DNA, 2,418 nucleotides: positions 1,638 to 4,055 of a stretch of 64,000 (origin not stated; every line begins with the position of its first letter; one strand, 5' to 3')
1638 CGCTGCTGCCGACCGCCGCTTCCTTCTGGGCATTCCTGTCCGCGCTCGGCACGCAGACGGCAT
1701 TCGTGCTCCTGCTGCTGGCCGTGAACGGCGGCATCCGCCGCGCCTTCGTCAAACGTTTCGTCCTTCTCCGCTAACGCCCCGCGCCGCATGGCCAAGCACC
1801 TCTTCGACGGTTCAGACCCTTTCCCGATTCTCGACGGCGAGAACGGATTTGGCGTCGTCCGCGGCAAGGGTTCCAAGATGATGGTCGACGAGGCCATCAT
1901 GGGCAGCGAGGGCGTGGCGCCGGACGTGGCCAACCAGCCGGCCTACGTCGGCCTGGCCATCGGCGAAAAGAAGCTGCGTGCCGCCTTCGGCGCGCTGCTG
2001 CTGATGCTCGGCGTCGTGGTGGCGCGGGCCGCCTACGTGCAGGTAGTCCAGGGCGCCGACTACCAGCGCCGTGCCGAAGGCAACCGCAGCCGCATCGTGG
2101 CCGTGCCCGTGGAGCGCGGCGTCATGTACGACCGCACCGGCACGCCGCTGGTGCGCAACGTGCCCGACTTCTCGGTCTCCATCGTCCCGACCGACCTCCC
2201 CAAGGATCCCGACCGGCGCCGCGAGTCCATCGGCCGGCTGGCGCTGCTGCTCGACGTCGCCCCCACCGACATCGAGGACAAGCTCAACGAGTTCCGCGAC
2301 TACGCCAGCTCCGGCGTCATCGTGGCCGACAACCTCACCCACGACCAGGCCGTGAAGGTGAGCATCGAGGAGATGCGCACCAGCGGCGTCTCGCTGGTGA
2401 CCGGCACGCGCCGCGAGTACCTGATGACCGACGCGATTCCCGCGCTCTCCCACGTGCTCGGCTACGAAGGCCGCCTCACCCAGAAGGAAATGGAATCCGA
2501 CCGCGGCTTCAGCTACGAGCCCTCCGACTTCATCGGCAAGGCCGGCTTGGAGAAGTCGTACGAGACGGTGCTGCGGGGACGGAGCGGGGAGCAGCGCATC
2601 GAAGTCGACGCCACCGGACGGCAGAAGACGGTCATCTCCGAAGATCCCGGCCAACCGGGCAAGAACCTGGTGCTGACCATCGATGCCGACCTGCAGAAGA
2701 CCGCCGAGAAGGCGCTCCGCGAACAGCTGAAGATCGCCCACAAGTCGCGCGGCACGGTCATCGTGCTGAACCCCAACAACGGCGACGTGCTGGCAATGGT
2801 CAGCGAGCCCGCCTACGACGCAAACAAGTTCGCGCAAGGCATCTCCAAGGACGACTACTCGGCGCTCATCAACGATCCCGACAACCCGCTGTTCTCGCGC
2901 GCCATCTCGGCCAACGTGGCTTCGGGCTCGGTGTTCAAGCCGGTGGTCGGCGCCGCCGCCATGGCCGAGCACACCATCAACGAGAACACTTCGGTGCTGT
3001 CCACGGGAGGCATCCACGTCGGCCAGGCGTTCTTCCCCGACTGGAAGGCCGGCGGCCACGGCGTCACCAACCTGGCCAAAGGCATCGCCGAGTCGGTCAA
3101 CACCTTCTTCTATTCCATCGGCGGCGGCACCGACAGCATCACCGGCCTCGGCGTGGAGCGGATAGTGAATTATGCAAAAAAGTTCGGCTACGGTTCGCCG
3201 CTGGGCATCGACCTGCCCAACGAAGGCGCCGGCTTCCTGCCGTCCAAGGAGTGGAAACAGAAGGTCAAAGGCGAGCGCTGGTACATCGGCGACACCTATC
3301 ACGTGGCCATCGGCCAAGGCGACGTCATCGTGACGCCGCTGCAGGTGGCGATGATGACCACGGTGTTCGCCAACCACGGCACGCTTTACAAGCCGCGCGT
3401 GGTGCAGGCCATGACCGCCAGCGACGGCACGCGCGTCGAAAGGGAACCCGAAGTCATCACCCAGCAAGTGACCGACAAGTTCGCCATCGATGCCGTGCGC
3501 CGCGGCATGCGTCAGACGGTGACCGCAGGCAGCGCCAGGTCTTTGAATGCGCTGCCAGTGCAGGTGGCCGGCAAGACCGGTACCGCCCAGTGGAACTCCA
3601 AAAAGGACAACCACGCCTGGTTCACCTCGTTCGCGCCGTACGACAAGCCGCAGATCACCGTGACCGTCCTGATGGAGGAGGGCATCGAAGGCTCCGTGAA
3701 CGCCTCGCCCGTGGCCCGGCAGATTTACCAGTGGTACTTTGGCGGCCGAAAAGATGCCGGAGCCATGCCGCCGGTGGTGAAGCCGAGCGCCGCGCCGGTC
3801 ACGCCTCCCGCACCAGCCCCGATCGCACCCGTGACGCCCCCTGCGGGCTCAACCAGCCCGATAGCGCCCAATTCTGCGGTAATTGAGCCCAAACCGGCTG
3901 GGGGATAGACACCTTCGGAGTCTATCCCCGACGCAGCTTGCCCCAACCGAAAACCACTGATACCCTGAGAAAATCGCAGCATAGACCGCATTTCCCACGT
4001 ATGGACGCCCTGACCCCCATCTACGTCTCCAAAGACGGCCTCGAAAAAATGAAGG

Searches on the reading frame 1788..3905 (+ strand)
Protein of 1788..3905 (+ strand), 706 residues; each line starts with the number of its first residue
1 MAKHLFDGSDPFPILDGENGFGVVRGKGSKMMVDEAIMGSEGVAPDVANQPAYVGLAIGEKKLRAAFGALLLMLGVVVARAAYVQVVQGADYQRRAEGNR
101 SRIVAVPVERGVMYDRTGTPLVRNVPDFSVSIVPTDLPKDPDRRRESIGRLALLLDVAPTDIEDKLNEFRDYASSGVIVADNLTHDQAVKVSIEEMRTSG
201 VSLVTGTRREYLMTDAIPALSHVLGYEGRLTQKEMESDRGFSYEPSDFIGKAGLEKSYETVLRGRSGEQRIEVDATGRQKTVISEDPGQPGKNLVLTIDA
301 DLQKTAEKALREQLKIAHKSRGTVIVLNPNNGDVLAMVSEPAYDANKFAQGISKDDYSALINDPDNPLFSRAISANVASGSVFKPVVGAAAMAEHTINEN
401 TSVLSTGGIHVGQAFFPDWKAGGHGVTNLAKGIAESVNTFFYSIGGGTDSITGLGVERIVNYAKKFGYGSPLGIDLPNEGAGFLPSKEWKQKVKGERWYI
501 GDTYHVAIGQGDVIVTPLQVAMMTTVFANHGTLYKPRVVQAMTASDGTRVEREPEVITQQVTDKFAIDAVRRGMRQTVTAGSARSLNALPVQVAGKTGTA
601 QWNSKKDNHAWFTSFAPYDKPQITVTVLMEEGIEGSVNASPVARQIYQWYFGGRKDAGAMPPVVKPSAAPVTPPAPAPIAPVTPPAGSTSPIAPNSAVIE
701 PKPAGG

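Call 99: search_protein_families(library=pfam, proteins=[window:1788-3905:+], max_evalue=0.00001)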
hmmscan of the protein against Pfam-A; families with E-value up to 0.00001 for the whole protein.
window:1788-3905:+ (706 aa): 2 families
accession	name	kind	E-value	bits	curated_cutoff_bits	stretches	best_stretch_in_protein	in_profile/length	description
PF00905.27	Transpeptidase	-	2.6e-61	207.9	22.1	1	322-648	1-299/299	Penicillin binding protein transpeptidase domain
PF03717.20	PBP_dimer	-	1.4e-34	120.5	24.4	1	106-281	2-177/180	Penicillin-binding Protein dimerisation domain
